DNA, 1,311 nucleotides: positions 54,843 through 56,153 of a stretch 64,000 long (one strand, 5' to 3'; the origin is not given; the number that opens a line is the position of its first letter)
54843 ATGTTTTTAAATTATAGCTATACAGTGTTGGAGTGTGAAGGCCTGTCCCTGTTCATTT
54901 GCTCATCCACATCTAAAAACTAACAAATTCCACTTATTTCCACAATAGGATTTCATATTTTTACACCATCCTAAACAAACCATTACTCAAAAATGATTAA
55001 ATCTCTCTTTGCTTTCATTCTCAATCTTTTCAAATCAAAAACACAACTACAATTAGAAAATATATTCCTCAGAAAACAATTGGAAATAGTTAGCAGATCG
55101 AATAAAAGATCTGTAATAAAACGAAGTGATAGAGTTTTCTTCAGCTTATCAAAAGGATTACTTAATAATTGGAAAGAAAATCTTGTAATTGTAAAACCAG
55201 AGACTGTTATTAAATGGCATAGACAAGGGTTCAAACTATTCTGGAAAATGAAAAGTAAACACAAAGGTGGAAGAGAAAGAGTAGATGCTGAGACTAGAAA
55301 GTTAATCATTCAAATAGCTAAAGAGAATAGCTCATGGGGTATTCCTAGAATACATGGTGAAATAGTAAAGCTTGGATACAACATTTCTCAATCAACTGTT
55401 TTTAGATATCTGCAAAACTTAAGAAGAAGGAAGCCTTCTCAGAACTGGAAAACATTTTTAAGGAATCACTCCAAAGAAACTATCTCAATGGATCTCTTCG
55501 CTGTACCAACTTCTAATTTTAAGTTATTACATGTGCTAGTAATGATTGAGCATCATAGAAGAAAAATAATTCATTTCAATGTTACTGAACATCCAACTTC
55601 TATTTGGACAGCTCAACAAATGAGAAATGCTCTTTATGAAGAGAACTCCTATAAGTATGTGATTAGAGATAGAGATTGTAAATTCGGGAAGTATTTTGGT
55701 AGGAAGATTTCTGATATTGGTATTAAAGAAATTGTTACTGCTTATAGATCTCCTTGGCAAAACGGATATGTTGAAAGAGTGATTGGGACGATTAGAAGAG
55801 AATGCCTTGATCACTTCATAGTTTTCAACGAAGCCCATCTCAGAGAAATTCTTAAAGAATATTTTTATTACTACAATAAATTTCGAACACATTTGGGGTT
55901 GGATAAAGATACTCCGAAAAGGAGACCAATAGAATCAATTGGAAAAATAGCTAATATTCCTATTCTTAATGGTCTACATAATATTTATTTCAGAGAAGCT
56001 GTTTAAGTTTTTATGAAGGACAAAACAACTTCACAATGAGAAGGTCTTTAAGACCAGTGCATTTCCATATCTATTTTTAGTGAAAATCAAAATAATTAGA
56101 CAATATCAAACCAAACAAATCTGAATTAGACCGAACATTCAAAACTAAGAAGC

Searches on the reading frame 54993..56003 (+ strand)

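Call 82: search_protein_families(library=pfam, proteins=[window:54993-56003:+], max_evalue=0.001)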
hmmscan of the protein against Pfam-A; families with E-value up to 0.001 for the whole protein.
window:54993-56003:+ (337 aa): 2 families
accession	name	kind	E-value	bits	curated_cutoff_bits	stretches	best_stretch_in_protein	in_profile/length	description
PF13683.12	rve_3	-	3.2e-15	56.1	26.5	1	243-308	2-67/67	Integrase core domain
PF13565.12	HTH_32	-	1.7e-08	35.3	33.7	1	75-140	9-73/73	Homeodomain-like domain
